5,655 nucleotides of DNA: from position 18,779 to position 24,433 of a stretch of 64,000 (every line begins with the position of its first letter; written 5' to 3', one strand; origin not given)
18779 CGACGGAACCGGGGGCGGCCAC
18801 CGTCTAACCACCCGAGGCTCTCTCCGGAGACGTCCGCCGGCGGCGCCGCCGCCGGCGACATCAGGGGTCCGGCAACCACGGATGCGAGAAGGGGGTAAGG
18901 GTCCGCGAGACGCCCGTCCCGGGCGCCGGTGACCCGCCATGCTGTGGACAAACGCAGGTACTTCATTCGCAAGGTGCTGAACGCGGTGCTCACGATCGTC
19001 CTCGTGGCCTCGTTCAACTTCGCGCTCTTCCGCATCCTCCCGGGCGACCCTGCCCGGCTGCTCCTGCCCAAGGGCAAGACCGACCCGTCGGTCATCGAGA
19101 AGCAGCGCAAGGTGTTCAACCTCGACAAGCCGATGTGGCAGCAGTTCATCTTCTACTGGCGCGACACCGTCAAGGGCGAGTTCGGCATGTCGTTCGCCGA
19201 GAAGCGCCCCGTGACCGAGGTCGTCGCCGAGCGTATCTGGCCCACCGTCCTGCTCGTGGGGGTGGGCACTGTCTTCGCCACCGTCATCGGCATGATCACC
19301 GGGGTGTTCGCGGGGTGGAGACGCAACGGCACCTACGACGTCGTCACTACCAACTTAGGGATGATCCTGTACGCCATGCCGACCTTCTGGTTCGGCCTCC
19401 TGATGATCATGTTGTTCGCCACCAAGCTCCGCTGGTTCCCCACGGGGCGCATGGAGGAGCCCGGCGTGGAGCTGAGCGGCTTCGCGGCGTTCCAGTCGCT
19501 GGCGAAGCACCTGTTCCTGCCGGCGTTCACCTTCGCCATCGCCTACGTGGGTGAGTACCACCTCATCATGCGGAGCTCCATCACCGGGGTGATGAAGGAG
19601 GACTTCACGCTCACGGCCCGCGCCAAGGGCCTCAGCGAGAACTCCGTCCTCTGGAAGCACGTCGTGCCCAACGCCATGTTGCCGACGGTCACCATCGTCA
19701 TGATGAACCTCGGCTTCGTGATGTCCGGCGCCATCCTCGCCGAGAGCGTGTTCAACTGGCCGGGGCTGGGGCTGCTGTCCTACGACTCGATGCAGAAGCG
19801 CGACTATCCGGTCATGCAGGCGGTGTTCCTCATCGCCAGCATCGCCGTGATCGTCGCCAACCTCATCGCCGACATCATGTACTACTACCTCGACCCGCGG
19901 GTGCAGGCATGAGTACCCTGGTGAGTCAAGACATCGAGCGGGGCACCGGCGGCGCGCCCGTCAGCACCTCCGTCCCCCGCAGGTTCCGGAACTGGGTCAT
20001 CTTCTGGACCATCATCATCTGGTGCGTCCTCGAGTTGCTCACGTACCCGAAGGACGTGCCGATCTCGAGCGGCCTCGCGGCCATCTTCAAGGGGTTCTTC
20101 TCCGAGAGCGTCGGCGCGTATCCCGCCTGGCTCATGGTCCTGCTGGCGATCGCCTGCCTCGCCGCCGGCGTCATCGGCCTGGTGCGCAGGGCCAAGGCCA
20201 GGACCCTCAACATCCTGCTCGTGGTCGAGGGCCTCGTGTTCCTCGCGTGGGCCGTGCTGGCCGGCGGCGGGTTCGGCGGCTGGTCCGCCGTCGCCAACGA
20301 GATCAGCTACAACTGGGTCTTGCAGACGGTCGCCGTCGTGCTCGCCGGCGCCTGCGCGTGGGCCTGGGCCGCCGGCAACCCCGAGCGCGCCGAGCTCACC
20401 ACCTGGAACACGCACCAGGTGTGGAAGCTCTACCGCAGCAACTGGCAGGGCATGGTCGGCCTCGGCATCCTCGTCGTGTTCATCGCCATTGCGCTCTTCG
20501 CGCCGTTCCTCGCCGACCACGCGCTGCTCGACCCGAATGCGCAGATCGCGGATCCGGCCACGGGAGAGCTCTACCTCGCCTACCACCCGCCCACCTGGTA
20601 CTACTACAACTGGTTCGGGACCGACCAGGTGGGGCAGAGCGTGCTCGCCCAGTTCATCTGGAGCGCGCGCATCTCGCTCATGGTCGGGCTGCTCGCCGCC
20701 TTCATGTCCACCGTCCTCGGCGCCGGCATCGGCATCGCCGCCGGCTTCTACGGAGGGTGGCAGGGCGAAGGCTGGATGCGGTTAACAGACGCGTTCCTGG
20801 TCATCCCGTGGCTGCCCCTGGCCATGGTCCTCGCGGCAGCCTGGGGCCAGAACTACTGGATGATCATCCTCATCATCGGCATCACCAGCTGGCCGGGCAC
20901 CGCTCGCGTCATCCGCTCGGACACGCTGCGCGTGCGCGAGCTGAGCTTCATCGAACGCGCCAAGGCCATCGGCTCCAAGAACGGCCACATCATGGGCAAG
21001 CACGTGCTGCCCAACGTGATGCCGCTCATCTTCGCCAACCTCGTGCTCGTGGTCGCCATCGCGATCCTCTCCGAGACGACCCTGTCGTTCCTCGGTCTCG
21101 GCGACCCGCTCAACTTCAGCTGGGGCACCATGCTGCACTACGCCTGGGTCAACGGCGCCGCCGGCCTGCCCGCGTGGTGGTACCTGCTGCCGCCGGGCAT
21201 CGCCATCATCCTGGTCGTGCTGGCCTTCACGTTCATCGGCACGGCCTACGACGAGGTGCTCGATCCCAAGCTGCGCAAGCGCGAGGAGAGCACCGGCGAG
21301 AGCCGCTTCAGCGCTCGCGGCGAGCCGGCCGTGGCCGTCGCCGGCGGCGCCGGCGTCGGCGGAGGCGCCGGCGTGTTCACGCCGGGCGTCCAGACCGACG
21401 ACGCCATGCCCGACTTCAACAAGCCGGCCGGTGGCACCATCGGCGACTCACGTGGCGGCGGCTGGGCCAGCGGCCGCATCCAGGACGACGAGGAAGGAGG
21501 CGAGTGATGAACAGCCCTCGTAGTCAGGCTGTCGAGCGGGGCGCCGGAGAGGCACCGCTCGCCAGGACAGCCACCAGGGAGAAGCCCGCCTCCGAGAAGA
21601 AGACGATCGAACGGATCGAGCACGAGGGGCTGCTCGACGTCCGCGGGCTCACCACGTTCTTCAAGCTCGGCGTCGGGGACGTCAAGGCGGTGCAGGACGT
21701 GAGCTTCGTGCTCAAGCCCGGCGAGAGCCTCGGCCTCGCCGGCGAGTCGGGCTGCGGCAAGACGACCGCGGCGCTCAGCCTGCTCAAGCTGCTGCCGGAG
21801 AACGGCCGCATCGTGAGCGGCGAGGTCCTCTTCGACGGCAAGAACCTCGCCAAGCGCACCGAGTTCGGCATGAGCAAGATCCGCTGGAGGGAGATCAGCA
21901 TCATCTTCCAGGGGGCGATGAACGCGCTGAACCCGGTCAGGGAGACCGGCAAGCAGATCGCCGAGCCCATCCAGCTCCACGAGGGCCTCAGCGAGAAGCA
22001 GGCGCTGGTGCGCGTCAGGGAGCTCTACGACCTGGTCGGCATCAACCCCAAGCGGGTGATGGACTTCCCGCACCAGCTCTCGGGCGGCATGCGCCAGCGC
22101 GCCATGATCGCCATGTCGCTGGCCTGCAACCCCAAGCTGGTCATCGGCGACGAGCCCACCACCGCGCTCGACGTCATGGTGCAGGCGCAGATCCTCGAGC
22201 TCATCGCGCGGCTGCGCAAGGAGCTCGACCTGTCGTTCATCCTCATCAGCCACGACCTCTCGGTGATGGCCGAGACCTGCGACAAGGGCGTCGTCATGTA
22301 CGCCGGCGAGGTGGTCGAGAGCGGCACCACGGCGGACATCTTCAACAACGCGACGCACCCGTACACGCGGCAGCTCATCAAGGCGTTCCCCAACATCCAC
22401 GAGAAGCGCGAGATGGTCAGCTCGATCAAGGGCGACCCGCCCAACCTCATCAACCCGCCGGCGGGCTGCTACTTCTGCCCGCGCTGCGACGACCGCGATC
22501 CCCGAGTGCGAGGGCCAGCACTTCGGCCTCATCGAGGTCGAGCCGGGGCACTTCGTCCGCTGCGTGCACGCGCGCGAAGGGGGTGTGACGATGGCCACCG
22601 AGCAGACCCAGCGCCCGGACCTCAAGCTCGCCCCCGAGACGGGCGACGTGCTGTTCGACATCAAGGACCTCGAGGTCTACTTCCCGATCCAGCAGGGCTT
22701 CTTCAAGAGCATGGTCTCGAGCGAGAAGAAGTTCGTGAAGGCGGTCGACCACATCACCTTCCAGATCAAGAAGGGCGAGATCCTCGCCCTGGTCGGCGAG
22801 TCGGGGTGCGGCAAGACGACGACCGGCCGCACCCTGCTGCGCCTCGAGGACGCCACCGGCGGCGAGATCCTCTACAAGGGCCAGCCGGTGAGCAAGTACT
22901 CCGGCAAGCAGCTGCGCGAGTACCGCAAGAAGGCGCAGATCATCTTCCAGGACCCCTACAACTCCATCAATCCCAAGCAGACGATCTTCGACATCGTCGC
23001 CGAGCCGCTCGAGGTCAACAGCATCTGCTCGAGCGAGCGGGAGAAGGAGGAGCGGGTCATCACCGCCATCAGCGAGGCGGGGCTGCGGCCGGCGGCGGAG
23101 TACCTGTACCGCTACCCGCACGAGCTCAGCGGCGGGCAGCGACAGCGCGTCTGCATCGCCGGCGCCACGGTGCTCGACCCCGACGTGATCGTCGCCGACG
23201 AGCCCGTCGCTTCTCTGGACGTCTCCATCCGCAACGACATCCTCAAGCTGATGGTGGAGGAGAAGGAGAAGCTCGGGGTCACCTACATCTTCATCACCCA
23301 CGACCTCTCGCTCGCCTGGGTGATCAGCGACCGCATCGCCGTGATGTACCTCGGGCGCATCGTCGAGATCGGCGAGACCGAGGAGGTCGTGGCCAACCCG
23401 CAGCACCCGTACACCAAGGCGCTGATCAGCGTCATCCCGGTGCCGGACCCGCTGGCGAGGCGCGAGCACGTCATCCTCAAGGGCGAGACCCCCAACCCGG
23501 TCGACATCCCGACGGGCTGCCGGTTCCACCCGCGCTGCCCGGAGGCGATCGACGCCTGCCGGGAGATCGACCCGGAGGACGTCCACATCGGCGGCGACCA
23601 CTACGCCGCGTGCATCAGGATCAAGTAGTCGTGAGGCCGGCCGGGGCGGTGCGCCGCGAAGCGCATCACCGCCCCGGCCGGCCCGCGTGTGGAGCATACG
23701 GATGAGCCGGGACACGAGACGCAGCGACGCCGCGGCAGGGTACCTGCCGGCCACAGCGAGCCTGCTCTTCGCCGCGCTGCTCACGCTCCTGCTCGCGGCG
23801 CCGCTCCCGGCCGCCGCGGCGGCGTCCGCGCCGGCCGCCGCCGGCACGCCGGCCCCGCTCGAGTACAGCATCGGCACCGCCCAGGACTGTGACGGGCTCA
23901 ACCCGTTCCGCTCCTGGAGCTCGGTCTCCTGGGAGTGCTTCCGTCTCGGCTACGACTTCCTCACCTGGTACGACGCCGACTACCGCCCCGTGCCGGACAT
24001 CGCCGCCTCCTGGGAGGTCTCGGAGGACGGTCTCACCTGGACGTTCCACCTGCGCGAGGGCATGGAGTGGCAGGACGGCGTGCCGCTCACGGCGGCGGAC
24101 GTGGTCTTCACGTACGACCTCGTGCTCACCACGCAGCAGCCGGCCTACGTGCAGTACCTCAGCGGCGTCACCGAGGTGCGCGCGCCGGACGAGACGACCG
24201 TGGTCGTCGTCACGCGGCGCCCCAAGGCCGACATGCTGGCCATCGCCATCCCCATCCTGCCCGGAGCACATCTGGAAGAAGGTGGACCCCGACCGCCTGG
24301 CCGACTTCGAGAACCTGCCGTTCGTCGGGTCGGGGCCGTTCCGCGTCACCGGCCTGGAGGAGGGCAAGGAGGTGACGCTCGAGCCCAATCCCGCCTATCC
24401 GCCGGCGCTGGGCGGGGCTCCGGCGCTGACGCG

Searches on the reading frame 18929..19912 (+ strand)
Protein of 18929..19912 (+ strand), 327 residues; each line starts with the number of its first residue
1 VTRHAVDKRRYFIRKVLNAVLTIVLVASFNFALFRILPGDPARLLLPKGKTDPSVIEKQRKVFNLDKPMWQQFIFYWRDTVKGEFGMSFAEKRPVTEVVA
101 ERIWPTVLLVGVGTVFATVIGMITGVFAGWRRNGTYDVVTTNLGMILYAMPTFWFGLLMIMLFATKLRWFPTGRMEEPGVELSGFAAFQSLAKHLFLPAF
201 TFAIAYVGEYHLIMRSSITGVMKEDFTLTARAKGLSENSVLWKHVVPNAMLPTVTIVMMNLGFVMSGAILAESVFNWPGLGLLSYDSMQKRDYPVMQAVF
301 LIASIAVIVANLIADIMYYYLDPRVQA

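Call 4: search_protein_families(library=pfam, proteins=[window:18929-19912:+], max_evalue=0.01)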
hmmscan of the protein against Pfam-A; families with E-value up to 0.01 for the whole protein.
window:18929-19912:+ (327 aa): 2 families
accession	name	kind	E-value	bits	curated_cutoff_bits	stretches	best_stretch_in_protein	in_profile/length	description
PF00528.27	BPD_transp_1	-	1.9e-40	139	26.4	1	121-325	1-182/184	Binding-protein-dependent transport system inner membrane component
PF19300.4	BPD_transp_1_N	-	6.3e-12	46.1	23.8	1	10-107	3-111/114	Binding-prot-dependent transport system membrane comp, N-term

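Call 5: search_protein_families(library=ncbifam, proteins=[window:18929-19912:+], max_evalue=0.01)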
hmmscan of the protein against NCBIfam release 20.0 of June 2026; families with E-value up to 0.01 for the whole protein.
window:18929-19912:+ (327 aa): 27 families (the best 25 are shown)
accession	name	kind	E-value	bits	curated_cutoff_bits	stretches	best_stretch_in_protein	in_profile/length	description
NF045470.1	Opp2B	equivalog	1.1e-75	254.6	350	1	16-325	2-299/300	nickel ABC transporter permease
NF045472.1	Opp4B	equivalog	1.7e-72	244.5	450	1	11-325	4-318/319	oligopeptide ABC transporter permease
NF011661.0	PRK15081.1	equivalog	2.2e-69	234.3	463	1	10-325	3-303/306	glutathione ABC transporter permease GsiC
NF045469.1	Opp1B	equivalog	4.1e-67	226.9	380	1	10-325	3-306/307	nickel/cobalt ABC transporter permease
TIGR02789.1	nickel_nikB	equivalog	5.7e-62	209.9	447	1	9-326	2-307/314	nickel ABC transporter permease subunit NikB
NF007677.0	PRK10352.1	equivalog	6e-56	189.8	433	1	10-326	3-307/314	nickel ABC transporter permease subunit NikB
NF008161.0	PRK10914.1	equivalog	2e-55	188.3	590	1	12-326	5-336/339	dipeptide ABC transporter permease DppB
NF045471.1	Opp3B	equivalog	1.1e-54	186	480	1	10-326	3-303/308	oligopeptide ABC transporter permease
NF007008.0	PRK09471.1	equivalog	2.1e-46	158.8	388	1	10-326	3-305/306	oligopeptide ABC transporter permease OppB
NF011712.0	PRK15133.1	subfamily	3.1e-38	131.6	445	1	51-326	81-360/364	microcin C ABC transporter permease YejB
NF011690.0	PRK15110.1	equivalog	7.1e-34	117.7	432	1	69-318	40-306/321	putrescine export ABC transporter permease SapB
NF043081.1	MMSYN1_0165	equivalog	6.6e-25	87.9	350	1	90-326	162-385/388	oligopeptide ABC transporter permease OppB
NF045475.1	Opp3C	equivalog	1.1e-08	34.7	450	1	212-325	207-327/328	oligopeptide ABC transporter permease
NF045476.1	Opp4C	equivalog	2.2e-08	33.7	350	1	108-283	80-224/278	oligopeptide ABC transporter permease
TIGR02790.1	nickel_nikC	equivalog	1.5e-07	31.3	358.45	1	208-281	137-206/258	nickel ABC transporter permease subunit NikC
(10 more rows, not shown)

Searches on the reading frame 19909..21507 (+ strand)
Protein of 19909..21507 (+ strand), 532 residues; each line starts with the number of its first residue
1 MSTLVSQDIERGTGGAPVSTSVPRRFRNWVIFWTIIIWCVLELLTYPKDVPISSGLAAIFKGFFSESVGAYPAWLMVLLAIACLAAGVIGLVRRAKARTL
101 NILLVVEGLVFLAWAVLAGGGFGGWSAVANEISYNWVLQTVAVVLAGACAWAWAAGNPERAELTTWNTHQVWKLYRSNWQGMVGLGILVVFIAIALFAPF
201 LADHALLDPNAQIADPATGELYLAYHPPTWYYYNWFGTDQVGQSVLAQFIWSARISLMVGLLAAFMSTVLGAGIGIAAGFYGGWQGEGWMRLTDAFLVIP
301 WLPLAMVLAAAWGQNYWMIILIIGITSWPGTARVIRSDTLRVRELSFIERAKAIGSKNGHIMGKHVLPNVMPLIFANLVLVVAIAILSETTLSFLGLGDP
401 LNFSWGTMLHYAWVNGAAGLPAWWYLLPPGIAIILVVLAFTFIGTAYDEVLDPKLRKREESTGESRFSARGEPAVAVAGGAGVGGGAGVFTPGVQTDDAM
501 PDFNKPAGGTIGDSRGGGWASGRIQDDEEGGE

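Call 4: search_protein_families(library=pfam, proteins=[window:19909-21507:+], max_evalue=0.01)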
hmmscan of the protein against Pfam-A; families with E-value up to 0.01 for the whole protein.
window:19909-21507:+ (532 aa): 2 families
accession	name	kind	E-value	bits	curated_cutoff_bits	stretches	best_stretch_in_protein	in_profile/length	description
PF00528.27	BPD_transp_1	-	1.8e-28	100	26.4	1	271-457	1-184/184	Binding-protein-dependent transport system inner membrane component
PF12911.12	OppC_N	-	1.7e-08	34.6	23.9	1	169-207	4-42/53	N-terminal TM domain of oligopeptide transport permease C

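Call 5: search_protein_families(library=ncbifam, proteins=[window:19909-21507:+], max_evalue=0.01)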
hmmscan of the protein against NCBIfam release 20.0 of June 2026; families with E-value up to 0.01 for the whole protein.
window:19909-21507:+ (532 aa): 16 families
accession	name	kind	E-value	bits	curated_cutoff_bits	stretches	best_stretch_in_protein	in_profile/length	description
NF045476.1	Opp4C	equivalog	1.5e-65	221.2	350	1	169-454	4-278/278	oligopeptide ABC transporter permease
NF045473.1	Opp1C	equivalog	7.8e-48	163.2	350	1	178-455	4-267/267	nickel/cobalt ABC transporter permease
NF045474.1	Opp2C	equivalog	4.3e-44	150.9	300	1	215-451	3-235/236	nickel transporter permease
TIGR02790.1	nickel_nikC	equivalog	2.8e-43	148.4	358.45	1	183-451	3-257/258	nickel ABC transporter permease subunit NikC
NF011662.0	PRK15082.1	equivalog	3.3e-43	148.2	484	1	167-457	25-302/303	glutathione ABC transporter permease GsiD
NF007376.0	PRK09881.1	equivalog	6.4e-42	143.6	434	1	163-458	16-296/298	D,D-dipeptide ABC transporter permease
NF008160.0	PRK10913.1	equivalog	1.1e-38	133.4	483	1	168-456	19-299/300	dipeptide ABC transporter permease DppC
NF011935.0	PRK15406.1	equivalog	1.6e-37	129.9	433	1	181-456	39-302/302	oligopeptide ABC transporter permease OppC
NF045475.1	Opp3C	equivalog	3.9e-37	128.1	450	1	232-456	106-328/328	oligopeptide ABC transporter permease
NF047573.1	opine_perm_CntC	exception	4.2e-34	118.1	440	1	180-455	10-271/271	staphylopine uptake ABC transporter permease subunit CntC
NF007738.0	PRK10417.1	equivalog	1.7e-32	113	335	1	179-458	9-274/277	nickel ABC transporter permease subunit NikC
NF043080.1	MMSYN1_0166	equivalog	6.1e-32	110.8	370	1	170-455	29-305/307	oligopeptide ABC transporter permease OppC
NF011596.0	PRK15021.1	subfamily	6.8e-27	94.4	439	1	232-454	119-338/341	microcin C ABC transporter permease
NF011691.0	PRK15111.1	equivalog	1.2e-20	74.2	379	1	168-445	16-285/296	putrescine export ABC transporter permease SapC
NF045472.1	Opp4B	equivalog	0.00025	20.4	450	1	321-399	193-275/319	oligopeptide ABC transporter permease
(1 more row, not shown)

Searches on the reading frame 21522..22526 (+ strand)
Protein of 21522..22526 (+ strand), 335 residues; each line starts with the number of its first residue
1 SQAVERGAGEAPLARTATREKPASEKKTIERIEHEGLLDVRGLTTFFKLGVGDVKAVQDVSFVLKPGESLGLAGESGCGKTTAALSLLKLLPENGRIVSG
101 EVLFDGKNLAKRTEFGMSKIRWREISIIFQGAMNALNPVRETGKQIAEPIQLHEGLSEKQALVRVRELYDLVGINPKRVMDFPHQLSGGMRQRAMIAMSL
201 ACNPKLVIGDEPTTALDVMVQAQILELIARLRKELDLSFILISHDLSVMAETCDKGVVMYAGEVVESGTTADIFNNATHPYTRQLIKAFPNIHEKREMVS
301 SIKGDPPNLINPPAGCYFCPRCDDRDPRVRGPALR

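Call 10: search_protein_families(library=pfam, proteins=[window:21522-22526:+], max_evalue=0.01)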
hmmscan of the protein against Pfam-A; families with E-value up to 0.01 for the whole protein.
window:21522-22526:+ (335 aa): 6 families
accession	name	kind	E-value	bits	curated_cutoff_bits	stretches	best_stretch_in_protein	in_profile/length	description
PF00005.33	ABC_tran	-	5e-25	89.1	25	1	58-214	2-137/137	ABC transporter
PF08352.17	oligo_HPY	-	4.7e-18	65.8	27.1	1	265-326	1-62/65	Oligopeptide/dipeptide transporter, C-terminal region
PF02463.25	SMC_N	-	0.0042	17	40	1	167-259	125-211/220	RecF/RecN/SMC N terminal domain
PF13304.12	AAA_21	-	0.0049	17.4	27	0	183-249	235-303/304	AAA domain, putative AbiEii toxin, Type IV TA system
PF13401.12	AAA_22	-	0.008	16.9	27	0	72-110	10-33/130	AAA domain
PF03266.21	NTPase_1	-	0.008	16.5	23.9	0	70-121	2-53/168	NTPase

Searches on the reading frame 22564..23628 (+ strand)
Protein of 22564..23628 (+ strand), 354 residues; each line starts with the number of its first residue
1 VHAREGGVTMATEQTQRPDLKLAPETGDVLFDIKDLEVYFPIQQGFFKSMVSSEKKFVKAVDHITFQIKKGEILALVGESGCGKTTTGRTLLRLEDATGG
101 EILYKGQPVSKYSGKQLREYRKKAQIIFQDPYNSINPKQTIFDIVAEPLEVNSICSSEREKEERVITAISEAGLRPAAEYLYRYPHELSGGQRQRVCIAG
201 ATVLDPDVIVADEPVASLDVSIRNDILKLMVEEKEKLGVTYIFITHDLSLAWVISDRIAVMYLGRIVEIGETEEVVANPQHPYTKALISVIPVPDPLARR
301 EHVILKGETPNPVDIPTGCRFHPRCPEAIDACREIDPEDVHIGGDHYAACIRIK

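Call 4: search_protein_families(library=pfam, proteins=[window:22564-23628:+], max_evalue=0.01)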
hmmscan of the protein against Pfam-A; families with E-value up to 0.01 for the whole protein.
window:22564-23628:+ (354 aa): 4 families
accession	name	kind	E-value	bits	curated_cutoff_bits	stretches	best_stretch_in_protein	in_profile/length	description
PF00005.33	ABC_tran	-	3.5e-32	112.3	25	1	62-216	2-137/137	ABC transporter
PF08352.17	oligo_HPY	-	1.4e-21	77.1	27.1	1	267-332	1-65/65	Oligopeptide/dipeptide transporter, C-terminal region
PF13304.12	AAA_21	-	4.5e-06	27.4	27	1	182-250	232-302/304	AAA domain, putative AbiEii toxin, Type IV TA system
PF13401.12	AAA_22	-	0.00019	22.2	27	1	71-106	5-33/130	AAA domain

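Call 5: search_protein_families(library=ncbifam, proteins=[window:22564-23628:+], max_evalue=0.01)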
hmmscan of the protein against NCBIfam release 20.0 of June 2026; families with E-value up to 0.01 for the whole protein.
window:22564-23628:+ (354 aa): 186 families (the best 25 are shown)
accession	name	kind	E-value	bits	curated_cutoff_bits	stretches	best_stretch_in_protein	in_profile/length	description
NF008453.0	PRK11308.1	subfamily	7.7e-105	350.8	408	1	28-352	10-325/334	dipeptide ABC transporter ATP-binding protein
NF011659.0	PRK15079.1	equivalog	3.6e-98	328.3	540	1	27-353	8-331/334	murein tripeptide/oligopeptide ABC transporter ATP binding protein OppF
NF043071.1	DppF_dipep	equivalog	3.7e-96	322.4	660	1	28-351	11-325/331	dipeptide ABC transporter ATP-binding subunit DppF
NF007613.0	PRK10261.1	equivalog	1.3e-88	298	1077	1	26-311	309-588/623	glutathione ABC transporter ATP-binding protein GsiA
NF043078.1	MMSYN1_0168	equivalog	7.8e-76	256.1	800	3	161-305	469-611/649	oligopeptide ABC transporter ATP-binding protein OppF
NF011713.0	PRK15134.1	equivalog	3.1e-72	243.9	834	1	23-289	268-527/529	microcin C ABC transporter ATP-binding protein YejF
TIGR02769.1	nickel_nikE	equivalog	4.5e-62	209.9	332.55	1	50-300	16-262/265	nickel import ATP-binding protein NikE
NF007010.1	PRK09473.1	subfamily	4.7e-61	206.3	575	1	53-352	13-313/318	oligopeptide ABC transporter ATP-binding protein OppD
NF008246.0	PRK11022.1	equivalog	1.9e-60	204.7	541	1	53-344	15-309/326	dipeptide ABC transporter ATP-binding protein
NF011692.0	PRK15112.1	equivalog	8.8e-58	196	452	1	28-289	3-252/269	putrescine export ABC transporter ATP-binding protein SapF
NF007739.0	PRK10419.1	subfamily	5.9e-56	190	354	1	50-299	17-262/268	nickel ABC transporter ATP-binding protein NikE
NF047578.1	opine_ATP_CntD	equivalog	1.2e-55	188.6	380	1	59-289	18-251/266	staphylopine uptake ABC transporter ATP-binding protein CntD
NF047576.1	opine_ATP_CntF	equivalog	1.7e-55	188.1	385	1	59-289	18-251/264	staphylopine uptake ABC transporter ATP-binding protein CntF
TIGR02770.1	nickel_nikD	equivalog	2.4e-54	184.2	318.7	1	61-289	2-227/230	nickel import ATP-binding protein NikD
NF043079.1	MMSYN1_0167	equivalog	1.1e-53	182.8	740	2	115-348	298-530/561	oligopeptide ABC transporter ATP-binding protein OppD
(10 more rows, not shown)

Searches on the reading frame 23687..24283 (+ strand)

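Call 10: search_protein_families(library=pfam, proteins=[window:23687-24283:+], max_evalue=0.01)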
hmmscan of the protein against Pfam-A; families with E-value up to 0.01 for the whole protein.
window:23687-24283:+ (199 aa): 1 family
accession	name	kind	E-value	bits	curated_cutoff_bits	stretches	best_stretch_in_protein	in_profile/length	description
PF00496.27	SBP_bac_5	-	4.4e-28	98.9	32.4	1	101-191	2-95/368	Bacterial extracellular solute-binding proteins, family 5 Middle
